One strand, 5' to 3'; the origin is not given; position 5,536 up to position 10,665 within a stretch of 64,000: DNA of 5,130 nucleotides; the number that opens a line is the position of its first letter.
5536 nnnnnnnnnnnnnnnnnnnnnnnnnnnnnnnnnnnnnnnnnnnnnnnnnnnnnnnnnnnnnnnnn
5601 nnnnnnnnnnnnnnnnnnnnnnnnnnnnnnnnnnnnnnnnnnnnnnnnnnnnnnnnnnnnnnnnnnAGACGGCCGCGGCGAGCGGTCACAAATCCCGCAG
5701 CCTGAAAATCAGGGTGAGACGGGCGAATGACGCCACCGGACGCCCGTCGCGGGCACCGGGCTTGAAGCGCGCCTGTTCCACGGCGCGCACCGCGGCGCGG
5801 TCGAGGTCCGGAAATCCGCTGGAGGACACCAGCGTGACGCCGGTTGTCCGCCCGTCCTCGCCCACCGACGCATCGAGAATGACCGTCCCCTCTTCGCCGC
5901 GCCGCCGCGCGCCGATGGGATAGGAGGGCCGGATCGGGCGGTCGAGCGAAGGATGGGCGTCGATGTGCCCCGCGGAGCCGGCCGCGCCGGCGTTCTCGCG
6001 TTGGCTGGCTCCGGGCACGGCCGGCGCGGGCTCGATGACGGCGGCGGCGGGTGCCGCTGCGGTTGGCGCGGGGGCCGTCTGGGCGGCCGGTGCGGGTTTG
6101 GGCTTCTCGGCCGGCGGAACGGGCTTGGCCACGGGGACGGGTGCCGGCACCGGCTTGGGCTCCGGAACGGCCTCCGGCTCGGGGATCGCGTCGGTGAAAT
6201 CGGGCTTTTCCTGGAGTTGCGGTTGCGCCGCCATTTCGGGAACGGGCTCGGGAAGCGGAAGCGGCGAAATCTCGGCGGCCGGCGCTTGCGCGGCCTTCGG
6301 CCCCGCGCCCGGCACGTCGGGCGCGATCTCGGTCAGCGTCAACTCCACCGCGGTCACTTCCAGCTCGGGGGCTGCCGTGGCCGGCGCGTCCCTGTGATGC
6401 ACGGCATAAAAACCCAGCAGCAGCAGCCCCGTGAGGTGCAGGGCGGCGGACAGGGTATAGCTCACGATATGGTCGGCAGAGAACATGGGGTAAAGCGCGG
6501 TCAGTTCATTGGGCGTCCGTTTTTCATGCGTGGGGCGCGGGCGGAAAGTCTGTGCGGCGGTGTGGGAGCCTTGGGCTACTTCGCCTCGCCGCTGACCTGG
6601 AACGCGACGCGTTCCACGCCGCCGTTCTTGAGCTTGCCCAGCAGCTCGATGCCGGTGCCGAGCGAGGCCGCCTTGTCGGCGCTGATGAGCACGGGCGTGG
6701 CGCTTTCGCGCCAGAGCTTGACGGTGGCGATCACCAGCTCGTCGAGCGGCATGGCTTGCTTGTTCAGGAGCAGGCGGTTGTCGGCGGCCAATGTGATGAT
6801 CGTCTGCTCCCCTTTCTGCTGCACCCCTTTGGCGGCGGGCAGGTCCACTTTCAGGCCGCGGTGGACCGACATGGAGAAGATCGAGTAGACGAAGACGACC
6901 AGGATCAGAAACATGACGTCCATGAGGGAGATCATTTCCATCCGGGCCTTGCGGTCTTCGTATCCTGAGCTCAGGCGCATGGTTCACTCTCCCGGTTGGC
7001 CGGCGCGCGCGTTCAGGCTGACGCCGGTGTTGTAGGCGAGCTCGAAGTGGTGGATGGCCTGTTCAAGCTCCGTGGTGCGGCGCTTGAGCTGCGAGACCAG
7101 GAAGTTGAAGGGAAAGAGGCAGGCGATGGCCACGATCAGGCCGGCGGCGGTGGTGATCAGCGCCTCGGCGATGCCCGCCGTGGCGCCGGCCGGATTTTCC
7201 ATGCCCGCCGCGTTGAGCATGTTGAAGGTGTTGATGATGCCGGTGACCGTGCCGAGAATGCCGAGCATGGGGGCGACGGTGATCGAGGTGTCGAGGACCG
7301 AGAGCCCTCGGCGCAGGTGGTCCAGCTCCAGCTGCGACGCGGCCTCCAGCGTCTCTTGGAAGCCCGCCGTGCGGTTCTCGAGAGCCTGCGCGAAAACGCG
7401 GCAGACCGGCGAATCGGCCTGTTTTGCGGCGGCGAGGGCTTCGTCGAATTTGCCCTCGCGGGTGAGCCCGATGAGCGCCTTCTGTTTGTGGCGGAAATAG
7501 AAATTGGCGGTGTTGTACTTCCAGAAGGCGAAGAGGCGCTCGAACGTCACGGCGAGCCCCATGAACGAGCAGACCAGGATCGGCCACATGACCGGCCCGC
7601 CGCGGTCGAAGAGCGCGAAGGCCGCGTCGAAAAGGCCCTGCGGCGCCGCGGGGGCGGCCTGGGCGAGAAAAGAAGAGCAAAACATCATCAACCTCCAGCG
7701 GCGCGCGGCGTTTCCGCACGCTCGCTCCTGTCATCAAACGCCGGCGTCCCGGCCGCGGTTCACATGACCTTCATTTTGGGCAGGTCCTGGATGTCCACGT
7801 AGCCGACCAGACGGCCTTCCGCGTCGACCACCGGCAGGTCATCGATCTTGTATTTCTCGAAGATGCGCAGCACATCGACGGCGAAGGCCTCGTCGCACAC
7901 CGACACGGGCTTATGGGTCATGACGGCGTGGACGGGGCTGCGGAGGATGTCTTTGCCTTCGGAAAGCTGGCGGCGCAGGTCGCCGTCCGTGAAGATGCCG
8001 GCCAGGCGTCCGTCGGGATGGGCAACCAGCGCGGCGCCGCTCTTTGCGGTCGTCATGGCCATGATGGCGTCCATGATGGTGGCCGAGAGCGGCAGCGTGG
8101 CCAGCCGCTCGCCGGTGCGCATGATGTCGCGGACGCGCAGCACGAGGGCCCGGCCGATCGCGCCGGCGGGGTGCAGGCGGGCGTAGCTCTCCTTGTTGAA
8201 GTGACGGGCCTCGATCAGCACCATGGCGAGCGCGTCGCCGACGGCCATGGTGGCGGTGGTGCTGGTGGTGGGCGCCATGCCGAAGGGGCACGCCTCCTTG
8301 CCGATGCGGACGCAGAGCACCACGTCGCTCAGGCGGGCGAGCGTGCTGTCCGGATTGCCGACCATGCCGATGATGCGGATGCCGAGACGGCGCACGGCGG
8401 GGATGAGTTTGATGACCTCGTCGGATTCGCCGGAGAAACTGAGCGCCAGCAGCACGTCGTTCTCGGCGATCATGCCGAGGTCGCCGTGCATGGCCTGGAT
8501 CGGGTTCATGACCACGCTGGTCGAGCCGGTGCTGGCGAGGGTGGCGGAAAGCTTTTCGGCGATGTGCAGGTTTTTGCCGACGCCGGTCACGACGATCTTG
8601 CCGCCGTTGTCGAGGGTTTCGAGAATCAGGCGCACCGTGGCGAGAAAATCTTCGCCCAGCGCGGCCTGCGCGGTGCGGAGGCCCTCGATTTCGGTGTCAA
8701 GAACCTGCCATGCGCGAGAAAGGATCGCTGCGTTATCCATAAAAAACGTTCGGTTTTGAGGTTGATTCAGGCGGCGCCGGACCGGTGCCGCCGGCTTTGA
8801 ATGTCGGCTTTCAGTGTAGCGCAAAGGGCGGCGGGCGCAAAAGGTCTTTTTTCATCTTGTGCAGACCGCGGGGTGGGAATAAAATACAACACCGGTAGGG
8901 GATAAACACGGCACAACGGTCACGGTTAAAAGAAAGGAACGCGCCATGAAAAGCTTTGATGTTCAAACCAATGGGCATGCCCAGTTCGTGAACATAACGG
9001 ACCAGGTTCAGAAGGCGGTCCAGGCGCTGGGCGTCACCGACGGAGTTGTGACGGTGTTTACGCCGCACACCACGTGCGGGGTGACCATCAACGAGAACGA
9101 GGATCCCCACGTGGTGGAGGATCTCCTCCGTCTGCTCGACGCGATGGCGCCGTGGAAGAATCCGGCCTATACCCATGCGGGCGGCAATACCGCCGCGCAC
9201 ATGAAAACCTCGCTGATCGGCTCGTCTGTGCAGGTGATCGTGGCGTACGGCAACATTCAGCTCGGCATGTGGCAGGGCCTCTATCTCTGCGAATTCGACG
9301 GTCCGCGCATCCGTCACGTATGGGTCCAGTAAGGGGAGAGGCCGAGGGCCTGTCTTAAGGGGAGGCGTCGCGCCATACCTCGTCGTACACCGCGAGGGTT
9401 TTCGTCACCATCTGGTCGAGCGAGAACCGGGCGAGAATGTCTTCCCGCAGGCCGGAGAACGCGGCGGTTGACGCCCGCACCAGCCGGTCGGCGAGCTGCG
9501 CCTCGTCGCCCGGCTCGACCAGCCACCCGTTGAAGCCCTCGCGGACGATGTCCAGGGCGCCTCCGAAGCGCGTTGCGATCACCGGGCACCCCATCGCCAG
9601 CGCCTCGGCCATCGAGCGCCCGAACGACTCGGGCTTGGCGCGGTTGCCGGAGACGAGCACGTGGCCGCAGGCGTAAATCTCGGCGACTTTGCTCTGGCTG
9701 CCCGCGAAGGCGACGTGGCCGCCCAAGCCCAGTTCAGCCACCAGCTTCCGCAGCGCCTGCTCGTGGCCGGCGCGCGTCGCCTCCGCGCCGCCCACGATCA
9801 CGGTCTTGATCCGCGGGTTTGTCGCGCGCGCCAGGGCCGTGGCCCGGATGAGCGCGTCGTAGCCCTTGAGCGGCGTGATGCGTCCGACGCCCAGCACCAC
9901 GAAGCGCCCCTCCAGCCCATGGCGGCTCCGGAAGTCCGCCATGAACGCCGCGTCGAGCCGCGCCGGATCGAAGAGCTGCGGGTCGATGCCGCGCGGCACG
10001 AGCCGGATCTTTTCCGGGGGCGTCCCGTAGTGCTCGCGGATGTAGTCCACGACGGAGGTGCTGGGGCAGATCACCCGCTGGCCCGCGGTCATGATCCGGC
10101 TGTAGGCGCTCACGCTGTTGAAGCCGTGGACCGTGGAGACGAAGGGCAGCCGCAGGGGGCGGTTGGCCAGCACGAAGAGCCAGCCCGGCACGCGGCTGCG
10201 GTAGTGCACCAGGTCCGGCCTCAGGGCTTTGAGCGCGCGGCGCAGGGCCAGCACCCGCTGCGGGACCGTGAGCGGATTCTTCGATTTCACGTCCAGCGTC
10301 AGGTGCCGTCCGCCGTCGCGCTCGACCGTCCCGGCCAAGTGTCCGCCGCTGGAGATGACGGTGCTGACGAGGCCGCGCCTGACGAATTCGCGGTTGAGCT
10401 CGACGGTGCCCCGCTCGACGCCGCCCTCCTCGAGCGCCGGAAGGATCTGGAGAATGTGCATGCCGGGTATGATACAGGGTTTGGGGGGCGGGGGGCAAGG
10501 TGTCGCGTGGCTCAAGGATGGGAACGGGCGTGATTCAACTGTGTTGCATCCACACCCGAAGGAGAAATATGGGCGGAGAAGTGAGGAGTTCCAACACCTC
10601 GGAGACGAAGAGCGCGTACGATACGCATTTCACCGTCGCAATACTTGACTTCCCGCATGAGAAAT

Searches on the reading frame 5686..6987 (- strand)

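Call 67: search_protein_families(library=pfam, proteins=[window:5686-6987:-], max_evalue=0.0001)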
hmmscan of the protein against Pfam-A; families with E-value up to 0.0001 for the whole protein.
window:5686-6987:- (433 aa): 1 family
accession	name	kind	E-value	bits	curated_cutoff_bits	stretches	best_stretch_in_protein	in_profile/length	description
PF03544.19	TonB_C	-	1.4e-20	74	24.6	1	353-430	2-79/79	Gram-negative bacterial TonB protein C-terminal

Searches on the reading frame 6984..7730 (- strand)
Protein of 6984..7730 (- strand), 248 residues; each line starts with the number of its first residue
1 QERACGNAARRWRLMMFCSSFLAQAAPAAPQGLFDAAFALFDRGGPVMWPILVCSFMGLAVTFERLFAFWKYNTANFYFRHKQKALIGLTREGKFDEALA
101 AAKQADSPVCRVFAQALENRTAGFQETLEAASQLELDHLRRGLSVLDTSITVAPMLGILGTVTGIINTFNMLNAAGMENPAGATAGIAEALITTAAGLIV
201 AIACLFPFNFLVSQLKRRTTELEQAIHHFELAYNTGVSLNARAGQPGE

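Call 67: search_protein_families(library=pfam, proteins=[window:6984-7730:-], max_evalue=0.0001)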
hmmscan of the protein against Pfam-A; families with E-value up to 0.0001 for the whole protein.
window:6984-7730:- (248 aa): 1 family
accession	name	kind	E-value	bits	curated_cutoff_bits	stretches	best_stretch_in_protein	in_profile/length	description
PF01618.21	MotA_ExbB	-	2.1e-30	105.5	22.9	1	105-223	2-126/127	MotA/TolQ/ExbB proton channel family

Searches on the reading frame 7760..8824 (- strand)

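Call 67: search_protein_families(library=pfam, proteins=[window:7760-8824:-], max_evalue=0.0001)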
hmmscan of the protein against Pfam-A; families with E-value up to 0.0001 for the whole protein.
window:7760-8824:- (354 aa): 3 families
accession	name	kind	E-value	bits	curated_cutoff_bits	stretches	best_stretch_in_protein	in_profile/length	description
PF01380.27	SIS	-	1.6e-27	96.4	25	1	75-201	6-130/131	SIS domain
PF00571.33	CBS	-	7.9e-19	68.2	24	2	299-348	2-51/57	CBS domain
PF13580.11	SIS_2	-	2e-08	34.8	27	0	119-155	101-137/138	SIS domain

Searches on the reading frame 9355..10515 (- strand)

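Call 69: search_protein_families(library=pfam, proteins=[window:9355-10515:-], max_evalue=0.0001)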
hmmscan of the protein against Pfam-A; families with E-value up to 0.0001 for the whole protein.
window:9355-10515:- (386 aa): 6 families
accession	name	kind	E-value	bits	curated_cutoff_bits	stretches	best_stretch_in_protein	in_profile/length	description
PF00534.26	Glycos_transf_1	-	4.7e-30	104.8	26.4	1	196-347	6-154/172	Glycosyl transferases group 1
PF13439.12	Glyco_transf_4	-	7e-28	98.2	28.5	1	31-180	2-169/170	Glycosyltransferase Family 4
PF13692.12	Glyco_trans_1_4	-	1.9e-26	93.4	27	1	205-347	2-138/142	Glycosyl transferases group 1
PF13579.12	Glyco_trans_4_4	-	1.4e-15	58.5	29.7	1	31-176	1-158/158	Glycosyl transferase 4-like domain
PF20706.3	GT4-conflict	-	1.5e-07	31.2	26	1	183-330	173-326/385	Family 4 Glycosyltransferase in conflict systems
PF13477.12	Glyco_trans_4_2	-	8.2e-05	23.2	23.4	0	42-132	18-109/139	Glycosyl transferase 4-like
